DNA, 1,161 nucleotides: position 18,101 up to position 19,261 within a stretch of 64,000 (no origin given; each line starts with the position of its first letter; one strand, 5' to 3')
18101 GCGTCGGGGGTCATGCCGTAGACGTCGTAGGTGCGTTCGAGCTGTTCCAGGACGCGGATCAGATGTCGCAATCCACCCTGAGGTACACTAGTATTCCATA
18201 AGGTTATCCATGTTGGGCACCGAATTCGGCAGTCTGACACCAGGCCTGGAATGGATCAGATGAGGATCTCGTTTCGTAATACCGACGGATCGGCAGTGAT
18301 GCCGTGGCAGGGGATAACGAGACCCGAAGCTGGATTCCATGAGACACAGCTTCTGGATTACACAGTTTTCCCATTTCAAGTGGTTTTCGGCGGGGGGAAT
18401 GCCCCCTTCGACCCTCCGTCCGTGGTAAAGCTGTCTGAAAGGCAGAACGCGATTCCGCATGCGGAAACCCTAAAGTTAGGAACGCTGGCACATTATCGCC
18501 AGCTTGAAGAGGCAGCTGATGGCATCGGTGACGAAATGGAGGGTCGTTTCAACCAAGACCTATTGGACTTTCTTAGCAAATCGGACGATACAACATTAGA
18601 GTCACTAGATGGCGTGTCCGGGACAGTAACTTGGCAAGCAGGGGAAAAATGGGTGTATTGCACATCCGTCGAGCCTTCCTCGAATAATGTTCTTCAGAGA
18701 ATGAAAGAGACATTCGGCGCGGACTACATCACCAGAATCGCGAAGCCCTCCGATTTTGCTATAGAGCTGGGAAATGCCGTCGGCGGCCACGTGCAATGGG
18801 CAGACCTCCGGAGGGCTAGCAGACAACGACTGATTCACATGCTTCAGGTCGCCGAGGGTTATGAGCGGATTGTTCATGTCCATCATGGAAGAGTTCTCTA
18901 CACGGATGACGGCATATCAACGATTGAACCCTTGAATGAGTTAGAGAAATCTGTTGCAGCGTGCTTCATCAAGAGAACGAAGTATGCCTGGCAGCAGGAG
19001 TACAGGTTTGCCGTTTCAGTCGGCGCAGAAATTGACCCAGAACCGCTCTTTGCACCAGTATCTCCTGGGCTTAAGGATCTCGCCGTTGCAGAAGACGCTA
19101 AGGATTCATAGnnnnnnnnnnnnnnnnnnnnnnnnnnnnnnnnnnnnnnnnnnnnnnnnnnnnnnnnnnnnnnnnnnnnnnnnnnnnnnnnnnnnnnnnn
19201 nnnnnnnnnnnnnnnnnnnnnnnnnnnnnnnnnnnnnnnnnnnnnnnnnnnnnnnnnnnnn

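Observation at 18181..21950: Horizontally acquired island: MmeI-like single-chain restriction-modification enzyme plus a convergent unknown 286-aa protein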

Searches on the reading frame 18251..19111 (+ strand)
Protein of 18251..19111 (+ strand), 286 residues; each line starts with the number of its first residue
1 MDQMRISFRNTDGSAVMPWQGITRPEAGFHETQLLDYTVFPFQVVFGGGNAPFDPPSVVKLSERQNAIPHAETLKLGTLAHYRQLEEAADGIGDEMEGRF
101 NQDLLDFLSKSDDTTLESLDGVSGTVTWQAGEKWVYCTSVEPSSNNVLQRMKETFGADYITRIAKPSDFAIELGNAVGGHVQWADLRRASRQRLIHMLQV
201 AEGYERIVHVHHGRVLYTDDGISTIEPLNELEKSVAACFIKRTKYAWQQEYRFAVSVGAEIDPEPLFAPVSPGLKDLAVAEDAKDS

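Call 6: search_protein_families(library=pfam, proteins=[window:18251-19111:+], max_evalue=1)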
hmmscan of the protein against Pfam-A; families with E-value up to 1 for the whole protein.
window:18251-19111:+ (286 aa): 0 families

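Call 7: search_protein_families(library=padloc, proteins=[window:18251-19111:+], max_evalue=1)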
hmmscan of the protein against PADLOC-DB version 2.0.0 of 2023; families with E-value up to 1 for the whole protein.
window:18251-19111:+ (286 aa): 0 families

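Call 8: search_protein_families(library=ncbifam, proteins=[window:18251-19111:+], max_evalue=1)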
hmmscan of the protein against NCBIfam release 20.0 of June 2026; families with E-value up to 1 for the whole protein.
window:18251-19111:+ (286 aa): 1 family
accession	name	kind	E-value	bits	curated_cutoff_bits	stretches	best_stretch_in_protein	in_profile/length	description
NF033706.1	Ni_bind_SCO4226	equivalog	0.054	13.5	125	1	109-156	22-69/82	SCO4226 family nickel-binding protein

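Call 13: search_solved_structures(query=window:18251-19111:+, max_evalue=10)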
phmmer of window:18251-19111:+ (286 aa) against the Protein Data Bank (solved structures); distinct sequences matched with E-value up to 10: 2.
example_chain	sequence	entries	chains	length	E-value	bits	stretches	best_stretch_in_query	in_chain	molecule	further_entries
5aj9_A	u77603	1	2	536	1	11.9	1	88-139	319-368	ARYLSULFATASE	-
4cxk_A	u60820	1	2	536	1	11.8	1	88-139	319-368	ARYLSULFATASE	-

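Call 15: find_homologous_proteins(query=window:18251-19111:+)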
Query window:18251-19111:+ (286 aa): 6 proteins with E <= 0.001 among 956 candidates.
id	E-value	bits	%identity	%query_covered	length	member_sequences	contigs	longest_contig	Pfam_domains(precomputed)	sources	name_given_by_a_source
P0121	1.0e-172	591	92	100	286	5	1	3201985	-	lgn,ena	-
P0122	1.1e-128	447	70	99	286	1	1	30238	-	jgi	jgi:hypothetical protein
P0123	5.0e-127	441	69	99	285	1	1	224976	-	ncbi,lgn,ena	-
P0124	1.4e-125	436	68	99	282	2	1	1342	-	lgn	-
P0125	2.7e-42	163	37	88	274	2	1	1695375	-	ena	-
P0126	2.9e-39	153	35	96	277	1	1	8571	-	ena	-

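Call 16: find_encoding_contigs(protein=P0123, flank=8000, max_places=3)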
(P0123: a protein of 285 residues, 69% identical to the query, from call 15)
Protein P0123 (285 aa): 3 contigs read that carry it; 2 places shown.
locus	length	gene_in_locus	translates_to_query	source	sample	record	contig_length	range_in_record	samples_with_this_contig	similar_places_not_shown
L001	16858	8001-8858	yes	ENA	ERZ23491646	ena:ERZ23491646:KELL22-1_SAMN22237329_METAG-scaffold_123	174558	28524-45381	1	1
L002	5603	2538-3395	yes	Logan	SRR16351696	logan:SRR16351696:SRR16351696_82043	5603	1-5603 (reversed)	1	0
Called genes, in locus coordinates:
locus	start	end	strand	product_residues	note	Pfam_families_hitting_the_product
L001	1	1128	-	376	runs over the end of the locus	-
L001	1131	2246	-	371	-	PF00296:Bac_luciferase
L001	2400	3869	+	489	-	PF00817:IMS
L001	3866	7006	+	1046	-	PF02811:PHP, PF07733:DNA_pol3_alpha, PF17657:DNA_pol3_finger, PF14579:HHH_6, PF01336:tRNA_anti-codon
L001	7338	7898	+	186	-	-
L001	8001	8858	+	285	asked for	-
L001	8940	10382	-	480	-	PF01555:N6_N4_Mtase, PF01844:HNH (weak)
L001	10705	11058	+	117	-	-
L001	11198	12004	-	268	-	PF00378:ECH_1, PF16113:ECH_2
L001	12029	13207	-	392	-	PF02515:CoA_transf_3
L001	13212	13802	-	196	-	-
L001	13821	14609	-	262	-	PF00378:ECH_1, PF16113:ECH_2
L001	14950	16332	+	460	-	PF01425:Amidase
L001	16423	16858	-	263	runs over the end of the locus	PF00561:Abhydrolase_1, PF12146:Hydrolase_4, PF12697:Abhydrolase_6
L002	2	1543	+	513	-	?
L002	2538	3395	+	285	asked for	-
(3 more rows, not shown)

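Call 17: find_encoding_contigs(protein=P0121, flank=8000, max_places=3)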
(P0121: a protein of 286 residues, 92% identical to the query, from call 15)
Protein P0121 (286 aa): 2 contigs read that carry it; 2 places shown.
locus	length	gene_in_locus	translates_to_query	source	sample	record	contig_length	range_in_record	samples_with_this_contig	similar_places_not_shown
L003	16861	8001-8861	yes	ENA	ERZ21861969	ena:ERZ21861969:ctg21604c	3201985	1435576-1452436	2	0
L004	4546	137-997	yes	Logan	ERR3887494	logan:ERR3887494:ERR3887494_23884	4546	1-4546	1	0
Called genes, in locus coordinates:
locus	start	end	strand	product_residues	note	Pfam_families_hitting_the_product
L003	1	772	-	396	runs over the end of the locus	PF01266:DAO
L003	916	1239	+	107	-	-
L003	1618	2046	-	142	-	PF12867:DinB_2 (faint)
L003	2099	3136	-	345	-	PF00561:Abhydrolase_1, PF12146:Hydrolase_4, PF12697:Abhydrolase_6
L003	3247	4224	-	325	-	PF00296:Bac_luciferase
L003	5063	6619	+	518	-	PF02789:Peptidase_M17_N, PF00883:Peptidase_M17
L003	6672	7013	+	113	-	PF02943:FeThRed_B (weak)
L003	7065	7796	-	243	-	-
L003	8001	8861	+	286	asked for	-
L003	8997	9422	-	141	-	PF03852:Vsr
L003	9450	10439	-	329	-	-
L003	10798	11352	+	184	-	-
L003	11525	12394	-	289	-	PF00378:ECH_1, PF16113:ECH_2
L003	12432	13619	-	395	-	PF02515:CoA_transf_3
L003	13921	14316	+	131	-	-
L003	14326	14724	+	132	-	PF22091:DUF6941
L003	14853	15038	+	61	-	-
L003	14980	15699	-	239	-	-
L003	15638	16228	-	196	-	-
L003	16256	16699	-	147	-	PF01850:PIN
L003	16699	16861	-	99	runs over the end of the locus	-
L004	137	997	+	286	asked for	-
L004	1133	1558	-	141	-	PF03852:Vsr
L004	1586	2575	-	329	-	-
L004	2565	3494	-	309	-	PF00145:DNA_methylase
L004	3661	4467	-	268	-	PF00378:ECH_1, PF16113:ECH_2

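Call 28: find_encoding_contigs(protein=P0125, flank=8000, max_places=2)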
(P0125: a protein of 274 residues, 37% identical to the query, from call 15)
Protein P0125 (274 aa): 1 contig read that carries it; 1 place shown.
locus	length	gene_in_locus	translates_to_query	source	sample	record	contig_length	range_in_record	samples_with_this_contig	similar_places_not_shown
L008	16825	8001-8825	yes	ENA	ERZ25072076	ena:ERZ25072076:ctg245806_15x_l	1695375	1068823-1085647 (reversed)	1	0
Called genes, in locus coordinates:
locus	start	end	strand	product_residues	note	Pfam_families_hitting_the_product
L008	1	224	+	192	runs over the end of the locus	PF06559:DCD_N, PF22769:DCD, PF22569:DCD_C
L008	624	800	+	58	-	PF05942:PaREP1 (weak)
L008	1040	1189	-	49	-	-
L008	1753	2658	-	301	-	PF08450:SGL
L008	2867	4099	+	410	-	PF01555:N6_N4_Mtase (weak), PF01170:UPF0020 (faint)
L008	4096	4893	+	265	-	PF09520:HinfI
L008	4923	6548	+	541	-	PF00251:Glyco_hydro_32N, PF08244:Glyco_hydro_32C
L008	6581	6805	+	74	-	PF08244:Glyco_hydro_32C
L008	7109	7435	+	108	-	-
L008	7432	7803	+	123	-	-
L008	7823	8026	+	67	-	-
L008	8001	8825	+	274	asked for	-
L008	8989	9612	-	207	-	-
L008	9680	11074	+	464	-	PF00560:LRR_1 (faint), PF12799:LRR_4, PF13516:LRR_6 (faint), PF13855:LRR_8, PF12799:LRR_4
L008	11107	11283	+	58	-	-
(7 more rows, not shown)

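Call 29: find_encoding_contigs(protein=P0122, flank=8000, max_places=2)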
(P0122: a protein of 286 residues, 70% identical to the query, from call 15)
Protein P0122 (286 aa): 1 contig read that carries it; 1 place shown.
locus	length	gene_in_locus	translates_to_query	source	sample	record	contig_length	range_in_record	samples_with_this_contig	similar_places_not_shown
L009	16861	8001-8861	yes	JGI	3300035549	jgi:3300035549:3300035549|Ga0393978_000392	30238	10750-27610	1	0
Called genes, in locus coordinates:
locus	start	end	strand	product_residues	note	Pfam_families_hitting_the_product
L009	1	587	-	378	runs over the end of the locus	-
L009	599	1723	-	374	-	PF00296:Bac_luciferase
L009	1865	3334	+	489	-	PF00817:IMS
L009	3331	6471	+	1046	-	PF02811:PHP, PF07733:DNA_pol3_alpha, PF17657:DNA_pol3_finger, PF14579:HHH_6, PF01336:tRNA_anti-codon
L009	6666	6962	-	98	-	-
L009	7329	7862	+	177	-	-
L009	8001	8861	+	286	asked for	-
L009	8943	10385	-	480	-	PF01555:N6_N4_Mtase, PF01844:HNH (weak)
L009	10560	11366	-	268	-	PF00378:ECH_1, PF16113:ECH_2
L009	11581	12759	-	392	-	PF02515:CoA_transf_3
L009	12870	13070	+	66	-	-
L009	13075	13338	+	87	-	PF10049:DUF2283 (weak)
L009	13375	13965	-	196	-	-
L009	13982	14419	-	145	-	PF01850:PIN (weak)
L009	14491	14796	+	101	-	-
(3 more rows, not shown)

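Call 30: find_encoding_contigs(protein=P0126, flank=8000, max_places=2)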
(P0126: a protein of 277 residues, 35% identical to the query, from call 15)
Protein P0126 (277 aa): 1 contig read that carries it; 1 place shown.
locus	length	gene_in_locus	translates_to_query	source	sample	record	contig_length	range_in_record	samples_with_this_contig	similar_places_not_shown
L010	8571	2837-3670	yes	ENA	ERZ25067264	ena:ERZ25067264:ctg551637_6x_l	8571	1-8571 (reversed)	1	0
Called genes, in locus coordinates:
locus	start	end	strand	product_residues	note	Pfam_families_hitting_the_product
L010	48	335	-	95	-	-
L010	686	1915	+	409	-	PF02463:SMC_N, PF11398:DUF2813 (faint), PF13175:AAA_15, PF13476:AAA_23 (weak), PF13304:AAA_21, PF13175:AAA_15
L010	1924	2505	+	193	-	PF14103:DUF4276 (weak)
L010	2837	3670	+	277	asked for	-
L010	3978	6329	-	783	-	PF04471:Mrr_cat (faint), PF20720:nSTAND3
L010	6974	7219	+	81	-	-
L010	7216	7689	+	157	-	PF01850:PIN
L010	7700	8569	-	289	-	?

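Call 31: predict_structure(alignment_id=A1)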
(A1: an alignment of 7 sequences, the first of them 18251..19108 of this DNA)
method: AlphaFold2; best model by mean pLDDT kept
length: 286 residues; sequences in the alignment: 7
mean_pLDDT: 29.2   pTM: 0.20
mean pLDDT of the five models: 29.2, 28.4, 27.6, 27.5, 26.2
residues with pLDDT >= 90: 0; 70-90: 0; 50-70: 0; < 50: 286
segments of 3 or more residues with pLDDT < 50: 1-286
pLDDT, mean of each block of 10 residues (from residue 1): 23 24 25 26 33 33 28 28 32 31 29 28 26 32 39 37 34 35 33 33 25 25 28 23 22 24 26 31 35
secondary structure, 60 per line:
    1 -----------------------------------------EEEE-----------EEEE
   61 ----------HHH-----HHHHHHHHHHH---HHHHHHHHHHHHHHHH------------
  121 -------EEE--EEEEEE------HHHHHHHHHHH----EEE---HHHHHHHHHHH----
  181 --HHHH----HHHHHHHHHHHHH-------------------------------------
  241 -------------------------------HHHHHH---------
elements in order: E42-45 E57-60 H79-89 H93-108 E128-130 E133-138 H145-155 E160-162 H166-176 H183-186 H191-203 H272-277

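Call 32: search_protein_representatives(alignment_id=A1)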
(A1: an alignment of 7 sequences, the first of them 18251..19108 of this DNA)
Query: 7 sequences, 283 profile positions. Proteins with E-value up to 0.001 (for the whole library): 446; up to 1e-10: 217; up to 1e-30: 47. The best 150 are listed.
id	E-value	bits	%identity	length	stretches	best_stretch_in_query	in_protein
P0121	3.2e-157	538.3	-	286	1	1-283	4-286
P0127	4.1e-83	295.1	-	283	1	1-282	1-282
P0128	5.6e-82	291.4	-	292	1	6-275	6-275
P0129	8.4e-76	271.1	-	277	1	1-276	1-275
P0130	6.5e-70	251.8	-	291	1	2-276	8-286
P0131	1.4e-64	234.3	-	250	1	38-279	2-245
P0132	2.2e-64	233.6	-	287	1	4-278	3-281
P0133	2.3e-64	233.6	-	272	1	16-279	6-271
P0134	4.5e-62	226.1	-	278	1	5-275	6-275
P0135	7.8e-62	225.3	-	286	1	18-275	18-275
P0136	3.1e-60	220.0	-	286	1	3-276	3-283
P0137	8.7e-59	215.3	-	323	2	34-275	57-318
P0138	1.5e-57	211.2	-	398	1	17-277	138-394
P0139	1.7e-56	207.7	-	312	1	18-275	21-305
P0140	2.9e-56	207.0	-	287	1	19-276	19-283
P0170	1.2e-31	126.3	-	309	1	35-275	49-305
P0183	4.7e-26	107.9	-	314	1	21-276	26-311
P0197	1.9e-23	99.4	-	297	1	25-273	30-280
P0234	1.0e-17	80.5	-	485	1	35-268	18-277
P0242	3.2e-17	78.9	-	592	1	34-273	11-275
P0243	6.5e-17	77.9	-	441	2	124-276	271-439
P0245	1.1e-16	77.1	-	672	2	109-263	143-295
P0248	1.9e-16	76.3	-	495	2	120-273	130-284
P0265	6.7e-15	71.3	-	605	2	123-273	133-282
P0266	7.5e-15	71.1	-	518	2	123-268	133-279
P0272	2.3e-14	69.5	-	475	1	34-263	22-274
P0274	2.4e-14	69.5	-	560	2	104-271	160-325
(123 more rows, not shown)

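Call 34: search_solved_structures(query=A3, max_evalue=10, show_alignments=2)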
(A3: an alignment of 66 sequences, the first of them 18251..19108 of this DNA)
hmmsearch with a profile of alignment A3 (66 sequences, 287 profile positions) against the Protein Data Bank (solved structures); distinct sequences matched with E-value up to 10: 2.
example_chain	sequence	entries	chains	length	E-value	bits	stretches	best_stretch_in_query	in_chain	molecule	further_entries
4h59_A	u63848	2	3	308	0.83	11.8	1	97-219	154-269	Iron-compound ABC transporter, iron compound-binding protein | ABC transporter substrate-binding protein-iron transport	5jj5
4hmo_A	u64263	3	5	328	0.91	11.7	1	97-219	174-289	Iron-compound ABC transporter, iron compound-binding protein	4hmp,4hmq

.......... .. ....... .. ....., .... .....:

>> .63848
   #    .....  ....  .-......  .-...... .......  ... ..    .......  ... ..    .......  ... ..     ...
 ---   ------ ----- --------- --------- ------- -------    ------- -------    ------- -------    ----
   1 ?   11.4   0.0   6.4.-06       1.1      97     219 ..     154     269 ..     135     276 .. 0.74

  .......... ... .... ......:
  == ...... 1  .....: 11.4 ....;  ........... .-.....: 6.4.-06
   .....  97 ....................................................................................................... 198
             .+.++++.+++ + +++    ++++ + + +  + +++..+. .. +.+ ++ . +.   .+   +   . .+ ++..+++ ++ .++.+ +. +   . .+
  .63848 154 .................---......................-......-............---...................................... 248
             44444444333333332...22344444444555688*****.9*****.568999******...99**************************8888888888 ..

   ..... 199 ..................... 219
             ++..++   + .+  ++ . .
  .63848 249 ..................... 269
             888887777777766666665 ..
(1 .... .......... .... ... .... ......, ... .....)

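Call 35: search_protein_families(library=pfam, alignment_id=A3, max_evalue=0.01)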
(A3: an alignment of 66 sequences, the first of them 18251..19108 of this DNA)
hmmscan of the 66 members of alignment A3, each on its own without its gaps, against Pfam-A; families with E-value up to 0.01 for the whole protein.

A. member 1, window:18251-19108:+ (286 aa): 0 families

B. families by the number of members that match (of 66 scanned): 0 families

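Call 36: search_protein_families(library=padloc, alignment_id=A3, max_evalue=0.01)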
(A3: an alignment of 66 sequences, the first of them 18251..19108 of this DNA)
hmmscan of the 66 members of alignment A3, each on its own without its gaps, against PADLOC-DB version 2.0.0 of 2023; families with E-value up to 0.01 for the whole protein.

A. member 1, window:18251-19108:+ (286 aa): 0 families

B. families by the number of members that match (of 66 scanned): 1 family
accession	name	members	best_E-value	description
PDLC04994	PDC-S31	2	0.00079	-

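Call 37: search_protein_families(library=phrogs, alignment_id=A3, max_evalue=0.01)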
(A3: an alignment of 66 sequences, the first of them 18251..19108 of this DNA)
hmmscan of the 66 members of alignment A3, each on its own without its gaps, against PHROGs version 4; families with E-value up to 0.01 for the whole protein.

A. member 1, window:18251-19108:+ (286 aa): 1 family
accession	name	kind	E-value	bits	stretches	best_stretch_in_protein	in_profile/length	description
phrog_26561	-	unknown function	0.0024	18.5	1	232-256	188-213/249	-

B. families by the number of members that match (of 66 scanned): 3 families
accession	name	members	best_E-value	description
phrog_26561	-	17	1.6e-05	-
phrog_13198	-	9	8.5e-05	-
phrog_38258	-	1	0.009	-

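Call 58: search_protein_families(library=pfam, alignment_id=A3, max_evalue=10)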
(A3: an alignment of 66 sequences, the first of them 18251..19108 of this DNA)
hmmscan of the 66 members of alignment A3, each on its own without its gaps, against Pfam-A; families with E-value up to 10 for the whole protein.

A. member 1, window:18251-19108:+ (286 aa): 0 families

B. families by the number of members that match (of 66 scanned): 14 families
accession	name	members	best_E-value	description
PF13731.11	WxL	1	0.026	WxL domain surface cell wall-binding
PF22023.1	Pus10_THUMP_arc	1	0.036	Pus10 THUMP domain, archaeal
PF25021.1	TEN_NHL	1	0.053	Teneurin NHL domain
PF21674.2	CCDC22_N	1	0.058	CCDC22 protein N-terminal domain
PF19175.5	DUF5857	1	0.13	Family of unknown function (DUF5857)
PF13511.11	DUF4124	1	0.14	Domain of unknown function (DUF4124)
PF11185.13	DUF2971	1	0.14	Protein of unknown function (DUF2971)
PF09274.16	ParG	1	0.16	ParG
PF07166.16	DUF1398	1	0.16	Protein of unknown function (DUF1398)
PF23738.1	Ig_ZP2_N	1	0.2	Zona pellucida sperm-binding protein 2, Ig-like domain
PF17354.8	DUF5382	1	0.21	Family of unknown function (DUF5382) central domain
PF21992.2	DUF6927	1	0.24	Domain of unknown function (DUF6927)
PF08942.16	DUF1919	1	0.26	Domain of unknown function (DUF1919)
PF08381.16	BRX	1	0.27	Transcription factor regulating root and shoot growth via Pin3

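Call 68: search_protein_families(library=pfam, proteins=[P0234, P0242, P0245, P0248, P0265, P0266, P0272, P0274, P0243, P0138], max_evalue=0.01)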
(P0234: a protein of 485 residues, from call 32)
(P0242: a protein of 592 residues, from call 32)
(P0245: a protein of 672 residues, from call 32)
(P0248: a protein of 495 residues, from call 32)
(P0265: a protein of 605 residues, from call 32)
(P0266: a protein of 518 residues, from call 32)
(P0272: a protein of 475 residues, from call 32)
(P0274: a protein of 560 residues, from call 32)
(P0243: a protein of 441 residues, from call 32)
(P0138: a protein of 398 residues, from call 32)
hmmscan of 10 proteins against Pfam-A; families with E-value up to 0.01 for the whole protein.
P0234 (485 aa): 0 families

P0242 (592 aa): 0 families

P0245 (672 aa): 0 families

P0248 (495 aa): 0 families

P0265 (605 aa): 0 families

P0266 (518 aa): 0 families

P0272 (475 aa): 0 families

P0274 (560 aa): 0 families

P0243 (441 aa): 0 families

P0138 (398 aa): 0 families

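Call 69: search_dna_similar(query=window:18251-19108:+, collection=plasmids, mode=protein, max_evalue=0.01, max_rows=20)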
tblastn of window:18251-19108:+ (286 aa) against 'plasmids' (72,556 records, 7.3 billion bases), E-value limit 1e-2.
No match.

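Call 70: search_dna_similar(query=window:18251-19108:+, collection=phages, mode=protein, max_evalue=0.01, max_rows=20)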
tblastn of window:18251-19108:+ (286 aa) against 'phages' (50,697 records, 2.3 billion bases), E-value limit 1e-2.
No match.
